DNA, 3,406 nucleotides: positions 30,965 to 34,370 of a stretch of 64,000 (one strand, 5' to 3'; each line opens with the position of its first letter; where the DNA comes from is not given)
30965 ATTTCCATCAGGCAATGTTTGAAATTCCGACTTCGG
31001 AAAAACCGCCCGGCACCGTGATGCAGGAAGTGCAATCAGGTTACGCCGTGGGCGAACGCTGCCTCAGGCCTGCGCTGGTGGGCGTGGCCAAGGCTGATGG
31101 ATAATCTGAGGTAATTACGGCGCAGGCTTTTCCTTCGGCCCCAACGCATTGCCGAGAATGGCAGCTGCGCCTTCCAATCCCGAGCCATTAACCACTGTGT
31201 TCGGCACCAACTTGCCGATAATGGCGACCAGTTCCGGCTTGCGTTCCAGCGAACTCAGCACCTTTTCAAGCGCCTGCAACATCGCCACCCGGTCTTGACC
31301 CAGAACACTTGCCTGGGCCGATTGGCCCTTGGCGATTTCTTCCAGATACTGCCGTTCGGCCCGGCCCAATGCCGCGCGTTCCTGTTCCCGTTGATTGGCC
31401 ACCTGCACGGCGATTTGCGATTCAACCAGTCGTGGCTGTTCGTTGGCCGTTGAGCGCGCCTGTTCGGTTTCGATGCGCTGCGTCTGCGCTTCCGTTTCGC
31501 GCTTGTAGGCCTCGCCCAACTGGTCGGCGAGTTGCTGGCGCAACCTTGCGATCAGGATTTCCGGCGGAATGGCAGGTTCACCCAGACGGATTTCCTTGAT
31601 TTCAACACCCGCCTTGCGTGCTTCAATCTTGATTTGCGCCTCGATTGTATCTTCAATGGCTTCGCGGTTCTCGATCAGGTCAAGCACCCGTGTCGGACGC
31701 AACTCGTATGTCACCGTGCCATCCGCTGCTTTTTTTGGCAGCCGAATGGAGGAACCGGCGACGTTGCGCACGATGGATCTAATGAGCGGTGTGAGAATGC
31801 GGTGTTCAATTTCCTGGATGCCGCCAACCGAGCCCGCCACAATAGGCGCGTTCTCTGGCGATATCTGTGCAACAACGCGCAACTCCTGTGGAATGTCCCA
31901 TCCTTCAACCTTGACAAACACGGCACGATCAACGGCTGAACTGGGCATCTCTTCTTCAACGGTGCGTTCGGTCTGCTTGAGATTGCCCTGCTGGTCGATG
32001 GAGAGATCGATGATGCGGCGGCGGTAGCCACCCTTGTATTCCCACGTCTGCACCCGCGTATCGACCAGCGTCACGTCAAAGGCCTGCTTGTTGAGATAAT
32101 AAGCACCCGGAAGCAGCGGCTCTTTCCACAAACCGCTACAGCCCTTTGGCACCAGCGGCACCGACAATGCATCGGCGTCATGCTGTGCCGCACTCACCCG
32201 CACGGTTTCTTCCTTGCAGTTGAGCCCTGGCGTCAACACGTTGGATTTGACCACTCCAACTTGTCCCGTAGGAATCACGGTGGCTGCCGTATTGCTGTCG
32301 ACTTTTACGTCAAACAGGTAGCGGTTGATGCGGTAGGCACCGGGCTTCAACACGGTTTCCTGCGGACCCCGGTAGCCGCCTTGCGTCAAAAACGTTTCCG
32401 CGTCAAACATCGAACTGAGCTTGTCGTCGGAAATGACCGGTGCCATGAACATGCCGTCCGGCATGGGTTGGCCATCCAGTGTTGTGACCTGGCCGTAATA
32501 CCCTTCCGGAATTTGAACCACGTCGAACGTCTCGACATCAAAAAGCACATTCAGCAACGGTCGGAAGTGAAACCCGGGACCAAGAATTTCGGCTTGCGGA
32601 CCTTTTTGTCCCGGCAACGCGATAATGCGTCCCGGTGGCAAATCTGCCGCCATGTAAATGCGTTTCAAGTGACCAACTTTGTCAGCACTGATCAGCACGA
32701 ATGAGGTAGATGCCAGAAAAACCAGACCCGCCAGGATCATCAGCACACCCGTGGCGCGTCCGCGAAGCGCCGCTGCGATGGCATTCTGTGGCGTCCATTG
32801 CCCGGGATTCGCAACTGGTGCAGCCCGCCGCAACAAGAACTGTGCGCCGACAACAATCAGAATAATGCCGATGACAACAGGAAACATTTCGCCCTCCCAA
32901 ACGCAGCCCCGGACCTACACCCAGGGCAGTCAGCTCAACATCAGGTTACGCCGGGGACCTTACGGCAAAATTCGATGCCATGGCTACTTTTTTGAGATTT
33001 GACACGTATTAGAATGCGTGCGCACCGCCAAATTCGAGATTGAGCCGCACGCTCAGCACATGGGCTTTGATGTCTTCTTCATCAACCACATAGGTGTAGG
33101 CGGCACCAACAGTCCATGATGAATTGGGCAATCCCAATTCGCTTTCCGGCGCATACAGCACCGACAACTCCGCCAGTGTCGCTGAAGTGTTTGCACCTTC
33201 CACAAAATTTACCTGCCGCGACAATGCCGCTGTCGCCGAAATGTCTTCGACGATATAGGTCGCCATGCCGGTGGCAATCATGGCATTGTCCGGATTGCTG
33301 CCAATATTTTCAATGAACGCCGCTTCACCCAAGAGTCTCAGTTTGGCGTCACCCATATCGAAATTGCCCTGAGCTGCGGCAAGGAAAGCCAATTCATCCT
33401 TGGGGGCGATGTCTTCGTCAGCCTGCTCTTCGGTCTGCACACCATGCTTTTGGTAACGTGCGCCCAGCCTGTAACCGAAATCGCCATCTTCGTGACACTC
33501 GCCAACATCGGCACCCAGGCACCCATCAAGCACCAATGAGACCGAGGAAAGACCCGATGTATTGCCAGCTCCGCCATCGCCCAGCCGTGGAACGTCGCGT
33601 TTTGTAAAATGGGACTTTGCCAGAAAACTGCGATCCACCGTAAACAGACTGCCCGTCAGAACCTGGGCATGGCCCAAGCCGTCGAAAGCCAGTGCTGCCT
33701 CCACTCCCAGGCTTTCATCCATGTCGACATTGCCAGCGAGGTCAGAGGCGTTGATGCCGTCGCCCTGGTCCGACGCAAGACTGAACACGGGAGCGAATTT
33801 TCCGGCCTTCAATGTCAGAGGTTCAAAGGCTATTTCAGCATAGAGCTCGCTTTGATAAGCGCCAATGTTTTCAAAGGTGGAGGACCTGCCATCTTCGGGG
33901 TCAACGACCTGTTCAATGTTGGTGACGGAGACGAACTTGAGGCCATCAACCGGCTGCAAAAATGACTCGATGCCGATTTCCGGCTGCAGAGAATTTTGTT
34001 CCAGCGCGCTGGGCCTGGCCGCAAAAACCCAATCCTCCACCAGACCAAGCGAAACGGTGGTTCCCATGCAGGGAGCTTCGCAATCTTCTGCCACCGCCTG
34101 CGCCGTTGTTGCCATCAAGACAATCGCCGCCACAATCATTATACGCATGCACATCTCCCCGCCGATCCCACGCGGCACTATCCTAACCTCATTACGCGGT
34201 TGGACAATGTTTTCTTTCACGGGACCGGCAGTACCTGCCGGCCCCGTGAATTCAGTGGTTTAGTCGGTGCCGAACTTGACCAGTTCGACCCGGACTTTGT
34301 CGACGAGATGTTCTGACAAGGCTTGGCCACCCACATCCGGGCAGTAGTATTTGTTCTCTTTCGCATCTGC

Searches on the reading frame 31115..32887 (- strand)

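Call 3: search_protein_families(library=pfam, proteins=[window:31115-32887:-], max_evalue=0.01)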
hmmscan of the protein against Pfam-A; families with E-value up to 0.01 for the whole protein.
window:31115-32887:- (590 aa): 2 families
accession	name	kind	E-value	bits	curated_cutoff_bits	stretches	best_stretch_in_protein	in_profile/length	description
PF01145.31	Band_7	-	3.7e-09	37.3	23.6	1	204-468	2-175/176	SPFH domain / Band 7 family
PF18917.5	LiaI-LiaF-like_TM1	-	0.001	19.5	27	0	5-21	2-18/42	LiaI-LiaF-like transmembrane region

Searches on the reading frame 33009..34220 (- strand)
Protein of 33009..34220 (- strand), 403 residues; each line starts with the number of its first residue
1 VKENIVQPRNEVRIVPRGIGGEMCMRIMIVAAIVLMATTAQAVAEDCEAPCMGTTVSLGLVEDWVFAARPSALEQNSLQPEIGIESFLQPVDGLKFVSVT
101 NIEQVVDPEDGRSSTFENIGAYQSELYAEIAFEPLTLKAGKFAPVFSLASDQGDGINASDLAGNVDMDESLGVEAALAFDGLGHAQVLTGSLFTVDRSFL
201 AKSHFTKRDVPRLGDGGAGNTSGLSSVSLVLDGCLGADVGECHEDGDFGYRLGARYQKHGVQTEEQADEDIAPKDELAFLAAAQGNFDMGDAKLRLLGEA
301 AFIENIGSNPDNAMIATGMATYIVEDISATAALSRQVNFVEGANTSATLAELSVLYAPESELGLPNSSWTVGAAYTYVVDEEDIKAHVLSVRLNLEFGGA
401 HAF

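Call 3: search_protein_families(library=pfam, proteins=[window:33009-34220:-], max_evalue=0.01)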
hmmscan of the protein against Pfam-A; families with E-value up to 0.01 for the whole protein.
window:33009-34220:- (403 aa): 0 families

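Call 10: search_protein_families(library=pfam, proteins=[window:33009-34220:-], max_evalue=10)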
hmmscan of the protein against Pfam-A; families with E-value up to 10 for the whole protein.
window:33009-34220:- (403 aa): 2 families
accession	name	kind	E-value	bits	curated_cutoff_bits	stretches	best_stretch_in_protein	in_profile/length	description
PF22414.1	Hia_Tpr_ring_dom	-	0.066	13.4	27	1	336-349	9-22/37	Trimeric autotransporter adhesin, Trp ring domain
PF13670.12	PepSY_2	-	0.19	12.2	24.3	1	27-50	2-24/83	Peptidase propeptide and YPEB domain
